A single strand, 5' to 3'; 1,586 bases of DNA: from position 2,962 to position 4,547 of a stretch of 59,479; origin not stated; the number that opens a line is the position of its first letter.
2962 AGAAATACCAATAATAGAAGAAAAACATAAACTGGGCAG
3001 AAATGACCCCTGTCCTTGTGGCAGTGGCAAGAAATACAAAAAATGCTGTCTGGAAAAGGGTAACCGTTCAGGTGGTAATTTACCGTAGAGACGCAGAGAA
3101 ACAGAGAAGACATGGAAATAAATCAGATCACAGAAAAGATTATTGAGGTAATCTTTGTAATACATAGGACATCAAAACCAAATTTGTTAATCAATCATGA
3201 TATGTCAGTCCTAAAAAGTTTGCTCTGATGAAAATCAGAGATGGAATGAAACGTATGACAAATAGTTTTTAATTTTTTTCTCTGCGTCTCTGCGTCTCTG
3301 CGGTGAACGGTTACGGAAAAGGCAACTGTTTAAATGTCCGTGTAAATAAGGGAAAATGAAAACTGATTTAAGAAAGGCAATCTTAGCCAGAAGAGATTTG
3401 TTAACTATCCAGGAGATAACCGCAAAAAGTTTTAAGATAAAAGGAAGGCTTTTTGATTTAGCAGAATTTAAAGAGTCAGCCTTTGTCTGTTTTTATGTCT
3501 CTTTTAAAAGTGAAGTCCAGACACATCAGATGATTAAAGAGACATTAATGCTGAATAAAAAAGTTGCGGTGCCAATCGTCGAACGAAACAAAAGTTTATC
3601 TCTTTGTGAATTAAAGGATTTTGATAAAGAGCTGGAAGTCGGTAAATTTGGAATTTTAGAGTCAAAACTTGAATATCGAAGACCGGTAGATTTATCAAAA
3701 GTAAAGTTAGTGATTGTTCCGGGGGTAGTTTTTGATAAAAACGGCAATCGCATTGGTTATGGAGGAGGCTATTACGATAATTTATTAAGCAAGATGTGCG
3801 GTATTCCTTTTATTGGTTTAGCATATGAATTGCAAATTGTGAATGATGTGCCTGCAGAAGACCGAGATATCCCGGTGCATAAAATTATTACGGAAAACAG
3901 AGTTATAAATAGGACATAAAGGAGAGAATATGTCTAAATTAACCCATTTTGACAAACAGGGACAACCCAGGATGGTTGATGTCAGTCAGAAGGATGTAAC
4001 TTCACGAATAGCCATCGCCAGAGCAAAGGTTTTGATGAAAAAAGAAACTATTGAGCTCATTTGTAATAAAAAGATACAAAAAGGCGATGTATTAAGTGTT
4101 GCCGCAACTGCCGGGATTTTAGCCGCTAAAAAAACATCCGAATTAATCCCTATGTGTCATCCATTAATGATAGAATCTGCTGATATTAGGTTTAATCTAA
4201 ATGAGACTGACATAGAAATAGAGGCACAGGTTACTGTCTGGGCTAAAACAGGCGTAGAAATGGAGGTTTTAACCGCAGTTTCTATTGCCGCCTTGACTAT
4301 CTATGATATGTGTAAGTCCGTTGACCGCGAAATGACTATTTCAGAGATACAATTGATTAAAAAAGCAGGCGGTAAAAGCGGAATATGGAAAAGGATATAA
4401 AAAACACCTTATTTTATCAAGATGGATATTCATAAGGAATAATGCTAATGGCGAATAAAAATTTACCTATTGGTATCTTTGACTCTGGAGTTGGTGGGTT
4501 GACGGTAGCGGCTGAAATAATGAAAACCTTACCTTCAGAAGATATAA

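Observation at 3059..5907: GxxExxY-type genes behave like inverted-repeat-bounded cassettes and leave internally deleted, MITE-like derivatives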

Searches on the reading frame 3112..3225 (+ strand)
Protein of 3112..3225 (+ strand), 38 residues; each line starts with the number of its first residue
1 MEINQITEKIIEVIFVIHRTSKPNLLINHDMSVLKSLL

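Call 45: search_protein_families(library=ncbifam, proteins=[window:3112-3225:+], max_evalue=10)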
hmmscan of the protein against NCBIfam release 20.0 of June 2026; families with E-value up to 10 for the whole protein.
seq(38 aa): 0 families

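Call 46: search_protein_families(library=pfam, proteins=[window:3112-3225:+], max_evalue=10)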
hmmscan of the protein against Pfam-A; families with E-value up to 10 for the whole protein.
seq(38 aa): 0 families

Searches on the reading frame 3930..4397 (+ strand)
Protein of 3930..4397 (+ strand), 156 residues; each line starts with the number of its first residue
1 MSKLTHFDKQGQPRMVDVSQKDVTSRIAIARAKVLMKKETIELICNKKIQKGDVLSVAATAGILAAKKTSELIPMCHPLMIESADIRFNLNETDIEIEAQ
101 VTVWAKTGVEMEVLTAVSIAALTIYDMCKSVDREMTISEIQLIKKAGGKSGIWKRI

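Call 14: find_encoding_contigs(protein=window:3930-4397:+, flank=10000, max_places=6)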
Protein window:3930-4397:+ (156 aa): 1 contig read that carries it; 1 place shown.
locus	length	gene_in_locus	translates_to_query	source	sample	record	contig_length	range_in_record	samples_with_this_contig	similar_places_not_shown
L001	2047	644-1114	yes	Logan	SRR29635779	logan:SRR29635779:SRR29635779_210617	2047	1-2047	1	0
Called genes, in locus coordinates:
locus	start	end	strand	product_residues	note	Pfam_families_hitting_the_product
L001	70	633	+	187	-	PF01812:5-FTHF_cyc-lig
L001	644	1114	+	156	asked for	PF01967:MoaC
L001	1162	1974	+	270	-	PF01177:Asp_Glu_race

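Call 87: list_cluster_members(proteins=[window:3930-4397:+, window:7538-8401:-, P0229, P0234, P0217])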
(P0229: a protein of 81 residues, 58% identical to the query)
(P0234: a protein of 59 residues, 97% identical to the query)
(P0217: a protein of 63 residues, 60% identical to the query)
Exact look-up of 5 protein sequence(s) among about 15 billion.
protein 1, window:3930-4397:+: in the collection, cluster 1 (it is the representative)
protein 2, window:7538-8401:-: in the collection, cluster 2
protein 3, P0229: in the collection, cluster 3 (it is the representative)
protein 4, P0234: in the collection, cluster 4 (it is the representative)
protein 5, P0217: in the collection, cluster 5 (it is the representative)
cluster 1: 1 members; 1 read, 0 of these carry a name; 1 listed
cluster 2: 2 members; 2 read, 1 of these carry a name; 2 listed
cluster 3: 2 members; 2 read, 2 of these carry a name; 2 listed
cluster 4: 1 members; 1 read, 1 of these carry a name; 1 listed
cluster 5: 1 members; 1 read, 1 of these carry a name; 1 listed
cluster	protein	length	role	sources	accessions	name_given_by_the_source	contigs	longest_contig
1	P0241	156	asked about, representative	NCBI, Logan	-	-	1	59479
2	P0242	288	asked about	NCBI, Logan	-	-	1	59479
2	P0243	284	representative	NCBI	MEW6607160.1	MAG: shikimate dehydrogenase [bacterium]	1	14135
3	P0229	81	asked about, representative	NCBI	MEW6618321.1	MAG: GxxExxY protein [bacterium]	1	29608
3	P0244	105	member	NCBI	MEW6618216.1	MAG: GxxExxY protein [bacterium]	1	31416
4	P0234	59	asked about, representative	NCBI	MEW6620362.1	MAG: GxxExxY protein [bacterium]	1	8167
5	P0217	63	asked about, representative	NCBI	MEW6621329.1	MAG: GxxExxY protein [bacterium]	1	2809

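Call 105: find_encoding_contigs(protein=P0243, flank=10000, max_places=3)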
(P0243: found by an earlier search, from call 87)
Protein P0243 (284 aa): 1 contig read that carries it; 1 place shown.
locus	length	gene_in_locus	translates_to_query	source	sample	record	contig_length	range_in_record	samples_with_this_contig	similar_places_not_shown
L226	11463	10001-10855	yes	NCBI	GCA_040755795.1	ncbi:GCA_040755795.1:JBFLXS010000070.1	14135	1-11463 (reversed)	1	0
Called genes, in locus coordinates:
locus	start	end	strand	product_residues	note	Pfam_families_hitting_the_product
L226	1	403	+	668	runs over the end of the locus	PF09852:DUF2079, PF12895:ANAPC3 (faint), PF13181:TPR_8 (faint), PF13424:TPR_12 (faint), PF13371:TPR_9 (weak), PF00515:TPR_1 (weak), PF07719:TPR_2 (weak), PF13431:TPR_17 (weak), +1 more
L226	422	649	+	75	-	-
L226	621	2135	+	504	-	-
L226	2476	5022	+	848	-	PF11028:TMEM260_N, PF13431:TPR_17 (faint), PF12895:ANAPC3 (faint), PF28495:TMEM260_2 (weak), PF12569:NatA_aux_su (weak), PF00515:TPR_1 (faint), PF07719:TPR_2 (faint), PF13414:TPR_11 (weak), +5 more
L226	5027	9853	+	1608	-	PF00404:Dockerin_1 (weak), PF18962:Por_Secre_tail (weak)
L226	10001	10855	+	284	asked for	PF08501:Shikimate_dh_N, PF00899:ThiF (faint), PF01488:Shikimate_DH (weak), PF18317:SDH_C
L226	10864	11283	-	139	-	PF01476:LysM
